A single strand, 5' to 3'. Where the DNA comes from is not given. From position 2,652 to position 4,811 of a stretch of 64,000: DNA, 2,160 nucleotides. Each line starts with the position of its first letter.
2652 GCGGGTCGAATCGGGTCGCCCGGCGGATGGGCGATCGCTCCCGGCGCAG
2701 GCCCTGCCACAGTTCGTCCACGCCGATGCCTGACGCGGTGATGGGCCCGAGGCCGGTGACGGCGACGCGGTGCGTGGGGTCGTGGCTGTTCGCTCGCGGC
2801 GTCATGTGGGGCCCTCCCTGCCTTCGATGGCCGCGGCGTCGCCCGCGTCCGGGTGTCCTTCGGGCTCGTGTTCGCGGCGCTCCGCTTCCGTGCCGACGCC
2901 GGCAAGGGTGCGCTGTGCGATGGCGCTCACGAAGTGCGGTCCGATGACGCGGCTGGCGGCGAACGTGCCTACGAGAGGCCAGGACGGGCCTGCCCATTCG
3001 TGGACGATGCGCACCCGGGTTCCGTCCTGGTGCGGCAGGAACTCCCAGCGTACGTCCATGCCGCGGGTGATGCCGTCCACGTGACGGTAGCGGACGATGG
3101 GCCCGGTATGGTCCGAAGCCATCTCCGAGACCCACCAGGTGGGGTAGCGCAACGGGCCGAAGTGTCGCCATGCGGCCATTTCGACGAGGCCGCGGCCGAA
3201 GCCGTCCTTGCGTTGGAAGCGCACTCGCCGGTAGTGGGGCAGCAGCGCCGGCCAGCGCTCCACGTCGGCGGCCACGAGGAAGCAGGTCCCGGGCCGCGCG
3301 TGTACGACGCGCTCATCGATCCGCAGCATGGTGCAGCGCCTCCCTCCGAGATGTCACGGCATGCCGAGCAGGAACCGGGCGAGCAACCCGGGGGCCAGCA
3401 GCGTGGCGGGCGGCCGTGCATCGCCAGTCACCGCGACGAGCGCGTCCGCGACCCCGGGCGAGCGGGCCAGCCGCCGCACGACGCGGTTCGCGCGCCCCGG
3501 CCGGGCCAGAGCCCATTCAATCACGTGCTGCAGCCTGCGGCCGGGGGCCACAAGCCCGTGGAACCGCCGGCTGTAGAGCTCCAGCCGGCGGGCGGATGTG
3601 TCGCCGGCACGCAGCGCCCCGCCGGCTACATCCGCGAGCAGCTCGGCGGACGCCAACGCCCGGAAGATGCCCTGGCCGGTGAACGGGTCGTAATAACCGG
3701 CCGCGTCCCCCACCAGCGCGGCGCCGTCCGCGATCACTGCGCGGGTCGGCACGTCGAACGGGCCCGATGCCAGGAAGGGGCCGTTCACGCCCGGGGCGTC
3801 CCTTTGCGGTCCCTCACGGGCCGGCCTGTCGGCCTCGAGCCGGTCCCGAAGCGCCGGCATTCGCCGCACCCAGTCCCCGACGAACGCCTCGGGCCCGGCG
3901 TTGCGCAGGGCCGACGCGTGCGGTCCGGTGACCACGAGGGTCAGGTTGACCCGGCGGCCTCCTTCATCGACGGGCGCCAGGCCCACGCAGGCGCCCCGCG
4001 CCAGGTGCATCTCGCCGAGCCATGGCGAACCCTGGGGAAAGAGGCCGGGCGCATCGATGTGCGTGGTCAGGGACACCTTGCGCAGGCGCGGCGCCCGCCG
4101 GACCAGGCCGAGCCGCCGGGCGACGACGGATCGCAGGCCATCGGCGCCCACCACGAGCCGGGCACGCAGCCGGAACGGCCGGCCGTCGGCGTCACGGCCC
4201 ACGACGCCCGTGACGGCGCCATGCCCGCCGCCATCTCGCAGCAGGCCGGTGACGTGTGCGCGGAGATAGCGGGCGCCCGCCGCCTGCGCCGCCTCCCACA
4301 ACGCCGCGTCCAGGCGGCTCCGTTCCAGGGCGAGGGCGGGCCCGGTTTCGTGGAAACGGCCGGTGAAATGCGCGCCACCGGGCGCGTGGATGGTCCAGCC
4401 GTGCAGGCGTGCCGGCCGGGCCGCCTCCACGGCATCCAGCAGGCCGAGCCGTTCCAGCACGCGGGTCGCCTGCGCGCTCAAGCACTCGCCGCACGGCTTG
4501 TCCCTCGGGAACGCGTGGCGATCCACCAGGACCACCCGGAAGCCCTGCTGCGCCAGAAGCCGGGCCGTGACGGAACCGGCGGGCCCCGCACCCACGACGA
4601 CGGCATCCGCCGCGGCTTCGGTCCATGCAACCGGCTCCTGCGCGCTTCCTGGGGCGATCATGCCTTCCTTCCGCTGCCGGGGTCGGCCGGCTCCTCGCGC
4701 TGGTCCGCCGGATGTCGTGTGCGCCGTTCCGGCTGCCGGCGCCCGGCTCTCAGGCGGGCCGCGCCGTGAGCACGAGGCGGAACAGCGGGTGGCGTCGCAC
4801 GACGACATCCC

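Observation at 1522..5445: Candidate minimal aromatic polyketide / phenolic lipid pathway: methyltransferase, FAD enzyme, TcmN-like cyclase and a single FabF-like KS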

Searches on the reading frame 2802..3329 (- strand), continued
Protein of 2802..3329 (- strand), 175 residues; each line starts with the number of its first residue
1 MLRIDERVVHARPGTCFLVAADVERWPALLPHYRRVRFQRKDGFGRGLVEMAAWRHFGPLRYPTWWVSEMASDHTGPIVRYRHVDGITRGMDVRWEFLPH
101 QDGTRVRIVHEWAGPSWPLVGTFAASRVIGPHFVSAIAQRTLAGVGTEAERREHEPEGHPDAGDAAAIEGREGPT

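Call 97: find_encoding_contigs(protein=P0047, flank=7000, max_places=1)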
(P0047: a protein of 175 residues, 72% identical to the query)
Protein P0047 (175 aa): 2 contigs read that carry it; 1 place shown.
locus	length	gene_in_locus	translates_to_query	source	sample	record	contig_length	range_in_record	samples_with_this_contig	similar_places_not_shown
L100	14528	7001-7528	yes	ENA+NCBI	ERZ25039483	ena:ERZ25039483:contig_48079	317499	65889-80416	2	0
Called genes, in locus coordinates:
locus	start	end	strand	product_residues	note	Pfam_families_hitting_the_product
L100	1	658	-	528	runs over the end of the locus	PF01293:PEPCK_ATP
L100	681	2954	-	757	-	PF00390:malic, PF03949:Malic_M, PF01515:PTA_PTB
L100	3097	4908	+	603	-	PF01103:Omp85 (weak)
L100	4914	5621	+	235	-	PF13489:Methyltransf_23, PF01209:Ubie_methyltran, PF13847:Methyltransf_31 (weak), PF08241:Methyltransf_11, PF08242:Methyltransf_12 (weak), PF13649:Methyltransf_25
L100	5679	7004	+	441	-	PF01266:DAO (weak), PF01494:FAD_binding_3, PF04820:Trp_halogenase (faint), PF05834:Lycopene_cycl (weak), PF12831:FAD_oxidored (weak), PF13450:NAD_binding_8 (weak)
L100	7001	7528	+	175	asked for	PF10604:Polyketide_cyc2 (weak), PF03364:Polyketide_cyc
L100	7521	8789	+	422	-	PF00109:ketoacyl-synt, PF02801:Ketoacyl-synt_C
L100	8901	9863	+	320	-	PF13548:DUF4126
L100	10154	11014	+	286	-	PF04542:Sigma70_r2, PF04539:Sigma70_r3, PF04545:Sigma70_r4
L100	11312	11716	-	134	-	PF00436:SSB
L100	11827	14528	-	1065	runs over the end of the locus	PF00873:ACR_tran, PF03176:MMPL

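Call 101: find_homologous_proteins(query=A4, max_evalue=1e-15)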
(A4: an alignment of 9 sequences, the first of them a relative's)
Query A4 (9 sequences) (148 aa, profile of the alignment): 7990 proteins with E <= 1e-15 among 8000 candidates; the best 120 are listed.
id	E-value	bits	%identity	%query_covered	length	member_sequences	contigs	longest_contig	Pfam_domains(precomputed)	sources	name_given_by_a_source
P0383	1.8e-63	230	37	97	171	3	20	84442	PF03364.26,PF10604.16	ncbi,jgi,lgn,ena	-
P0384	4.3e-62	226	39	100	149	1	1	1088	PF03364.26,PF10604.16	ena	-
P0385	2.0e-61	224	37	100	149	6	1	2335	PF03364.26,PF10604.16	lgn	-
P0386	2.3e-61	224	36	100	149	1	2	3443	PF03364.26,PF10604.16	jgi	jgi:ribosome-associated toxin RatA of RatAB toxin-antitoxin module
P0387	5.3e-61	222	41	98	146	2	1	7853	PF03364.26,PF10604.16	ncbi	-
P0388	7.8e-61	222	37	100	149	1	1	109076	PF03364.26,PF10604.16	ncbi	-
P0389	8.3e-61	222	36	98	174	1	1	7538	PF03364.26,PF10604.16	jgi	jgi:ribosome-associated toxin RatA of RatAB toxin-antitoxin module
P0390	1.0e-60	222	36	97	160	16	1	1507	PF03364.26,PF10604.16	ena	-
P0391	1.1e-60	221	38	100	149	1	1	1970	PF03364.26,PF10604.16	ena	-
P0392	1.1e-60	221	39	100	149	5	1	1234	PF03364.26,PF10604.16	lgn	-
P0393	1.1e-60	221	39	100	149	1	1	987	PF03364.26,PF10604.16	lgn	-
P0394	1.4e-60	221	36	100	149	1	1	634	PF03364.26,PF10604.16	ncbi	-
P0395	1.7e-60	221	37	99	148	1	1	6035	PF03364.26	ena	-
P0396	1.9e-60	221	39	100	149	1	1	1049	PF03364.26,PF10604.16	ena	-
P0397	2.0e-60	221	37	100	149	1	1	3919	PF03364.26,PF10604.16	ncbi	-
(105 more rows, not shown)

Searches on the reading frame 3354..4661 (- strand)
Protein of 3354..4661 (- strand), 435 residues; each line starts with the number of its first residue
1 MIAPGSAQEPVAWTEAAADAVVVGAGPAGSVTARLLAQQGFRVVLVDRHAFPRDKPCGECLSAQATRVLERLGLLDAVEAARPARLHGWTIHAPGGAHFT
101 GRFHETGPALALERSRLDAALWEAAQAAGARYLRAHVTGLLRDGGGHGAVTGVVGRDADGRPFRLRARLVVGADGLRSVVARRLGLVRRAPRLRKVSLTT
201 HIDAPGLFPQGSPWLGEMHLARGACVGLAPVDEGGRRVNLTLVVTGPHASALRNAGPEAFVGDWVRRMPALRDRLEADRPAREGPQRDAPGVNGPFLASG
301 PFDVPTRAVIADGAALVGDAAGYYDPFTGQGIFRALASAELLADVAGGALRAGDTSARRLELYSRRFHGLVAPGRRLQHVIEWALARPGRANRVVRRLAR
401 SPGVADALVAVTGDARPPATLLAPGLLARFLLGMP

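Call 3: search_protein_families(library=pfam, proteins=[window:3354-4661:-], max_evalue=0.01)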
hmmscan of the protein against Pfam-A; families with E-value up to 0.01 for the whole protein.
window:3354-4661:- (435 aa): 12 families
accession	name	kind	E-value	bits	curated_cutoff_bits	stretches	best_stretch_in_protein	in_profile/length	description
PF01494.25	FAD_binding_3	-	9.7e-26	91.2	22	1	19-248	3-235/349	FAD binding domain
PF13450.12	NAD_binding_8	-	2.5e-08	34.5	21.9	1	22-51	1-30/68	NAD(P)-binding Rossmann-like domain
PF01266.30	DAO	-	5.6e-08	33.1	27.9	1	19-51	1-33/353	FAD dependent oxidoreductase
PF05834.18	Lycopene_cycl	-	8.2e-08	32.2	23.4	1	19-183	1-149/380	Lycopene cyclase protein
PF04820.20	Trp_halogenase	-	1.7e-06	27.6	21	1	21-77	3-62/458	Tryptophan halogenase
PF00890.30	FAD_binding_2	-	2.1e-05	24.3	20.4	1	19-48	1-30/414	FAD binding domain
PF07992.20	Pyr_redox_2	-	5.5e-05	23.2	26.1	1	19-57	2-37/291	Pyridine nucleotide-disulphide oxidoreductase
PF01946.23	Thi4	-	0.00035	20.3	26.2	1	16-49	16-50/235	Thi4 family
PF12831.13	FAD_oxidored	-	0.00068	19.5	27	1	19-173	1-143/416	FAD dependent oxidoreductase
PF03486.20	HI0933_like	-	0.0034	17.3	50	1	19-50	2-33/244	HI0933-like protein Rossmann domain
PF01134.28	GIDA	-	0.0049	16.4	22.1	1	19-48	1-29/391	Glucose inhibited division protein A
PF02737.24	3HCDH_N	-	0.0082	16.5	22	0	21-50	3-32/180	3-hydroxyacyl-CoA dehydrogenase, NAD binding domain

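Call 4: search_protein_families(library=ncbifam, proteins=[window:3354-4661:-], max_evalue=0.01)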
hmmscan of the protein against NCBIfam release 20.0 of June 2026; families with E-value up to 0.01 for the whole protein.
window:3354-4661:- (435 aa): 93 families (the best 25 are shown)
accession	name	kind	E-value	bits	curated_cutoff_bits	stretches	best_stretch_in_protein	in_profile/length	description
TIGR02032.1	GG-red-SF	subfamily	2.3e-38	132.6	158.8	2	19-199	2-169/297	geranylgeranyl reductase family protein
NF049967.1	QhpG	equivalog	2.6e-29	102.4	240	1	21-372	2-312/423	flavin-dependent monooxygenase QhpG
TIGR02023.1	BchP-ChlP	subfamily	6.3e-23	81.4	343.3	2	19-190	2-167/388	geranylgeranyl diphosphate reductase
TIGR01988.1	Ubi-OHases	subfamily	7.6e-22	77.7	224.65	1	19-366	1-334/387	ubiquinone biosynthesis hydroxylase, UbiH/UbiF/VisC/COQ6 family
NF045655.1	MkRedMenJ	equivalog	5e-21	75.1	700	1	16-197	3-179/406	menaquinone reductase MenJ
NF041080.1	DGGGPL_reductase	equivalog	1.8e-19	70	580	2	19-184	3-163/447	digeranylgeranylglycerophospholipid reductase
NF004833.1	PRK06185.1-1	subfamily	2.7e-17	62.6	488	1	20-189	5-177/403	FAD-dependent oxidoreductase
NF038174.1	maturase_GoxB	equivalog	4.2e-17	62.2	400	1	19-193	2-170/358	glycine oxidase maturase GoxB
NF004829.0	PRK06183.1-3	subfamily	1.2e-16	60.6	390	1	15-187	6-184/520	bifunctional 3-(3-hydroxy-phenyl)propionate/3-hydroxycinnamic acid hydroxylase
NF004834.1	PRK06185.1-3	subfamily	1.5e-15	57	500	1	17-189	7-181/420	FAD-dependent oxidoreductase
NF004780.0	PRK06126.1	subfamily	3.4e-15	55.4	445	2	17-81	8-72/552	hypothetical protein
NF005691.0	PRK07494.1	equivalog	3.4e-14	52.2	459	1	15-80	6-70/404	UbiH/UbiF family hydroxylase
NF041160.1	DGGPL_Thplmales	equivalog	5.2e-14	52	780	2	18-186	4-169/396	digeranylgeranylglycerophospholipid reductase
NF008519.0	PRK11445.1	equivalog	7.8e-14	51.7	303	1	19-74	5-63/355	FAD-binding protein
NF007542.0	PRK10157.1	subfamily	1.8e-13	50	610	2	111-190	104-176/428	FAD-dependent oxidoreductase FixC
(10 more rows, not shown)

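Call 17: search_solved_structures(query=window:3354-4661:-, max_evalue=0.00001)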
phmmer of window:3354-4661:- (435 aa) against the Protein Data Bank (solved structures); distinct sequences matched with E-value up to 0.00001: 44.
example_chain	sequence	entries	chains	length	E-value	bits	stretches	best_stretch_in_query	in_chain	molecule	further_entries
3e1t_A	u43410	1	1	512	1.2e-17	67.4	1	18-368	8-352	Halogenase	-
5buk_A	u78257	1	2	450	1.1e-15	60.9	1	17-109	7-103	FADH2-dependent halogenase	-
7fco_A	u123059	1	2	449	8.9e-15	57.9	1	19-91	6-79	ChlB4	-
3oz2_A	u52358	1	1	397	3.4e-14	56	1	18-186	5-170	Digeranylgeranylglycerophospholipid reductase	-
5dbj_E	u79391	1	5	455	2.3e-13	53.3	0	18-92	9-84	FADH2-dependent halogenase PltA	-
8zop_A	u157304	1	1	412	9.1e-13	51.3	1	18-200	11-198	Halogenase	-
3nix_A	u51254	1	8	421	6.8e-12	48.4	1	18-202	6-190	Flavoprotein/dehydrogenase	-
5bul_A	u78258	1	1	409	2.5e-11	46.6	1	19-183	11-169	flavin-dependent halogenase triple mutant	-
5bva_A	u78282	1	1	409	3.2e-11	46.2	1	19-183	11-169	flavin-dependent halogenase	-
5x6p_A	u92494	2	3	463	1.4e-09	40.8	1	14-185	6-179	Kynurenine 3-monooxygenase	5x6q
5fn0_A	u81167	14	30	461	1.7e-09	40.5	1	14-185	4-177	KYNURENINE 3-MONOOXYGENASE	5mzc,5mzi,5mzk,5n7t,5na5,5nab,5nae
6fox_A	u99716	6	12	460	2.3e-09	40.1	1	14-185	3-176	Kynurenine 3-monooxygenase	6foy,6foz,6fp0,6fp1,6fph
5y66_A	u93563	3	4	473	2.8e-09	39.8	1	14-185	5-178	Kynurenine 3-monooxygenase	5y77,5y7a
6c6n_A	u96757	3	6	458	5.3e-09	38.9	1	19-183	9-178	Squalene monooxygenase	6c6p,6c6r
8uiu_A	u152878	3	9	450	6.5e-09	38.6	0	15-85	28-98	Flavin monooxygenase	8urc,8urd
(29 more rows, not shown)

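Call 66: search_dna_similar(query=window:3354-4661:-, collection=plasmids, mode=protein, max_evalue=1e-10, max_rows=25)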
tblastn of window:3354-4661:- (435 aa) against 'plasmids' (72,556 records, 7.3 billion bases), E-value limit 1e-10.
No match.

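Call 67: search_dna_similar(query=window:3354-4661:-, collection=plasmids, mode=protein, max_evalue=0.001, max_rows=25)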
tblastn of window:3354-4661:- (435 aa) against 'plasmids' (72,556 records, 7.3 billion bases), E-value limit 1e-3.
Records with a match: 1; places in all: 1; records where one place covers at least 80% of the query: 0.
Best place of each record, by identity: <60% 1.
By first word of the organism name: Rhodococcus 1.
By predicted mobility (MOB-suite, as given by PLSDB): mobilizable 1.
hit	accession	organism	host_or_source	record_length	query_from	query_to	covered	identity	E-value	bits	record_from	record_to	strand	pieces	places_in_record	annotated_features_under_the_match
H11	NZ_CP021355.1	Rhodococcus oxybenzonivorans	river sediment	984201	36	118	19%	36.1%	1e-5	55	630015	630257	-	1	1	geranylgeranyl reductase family protein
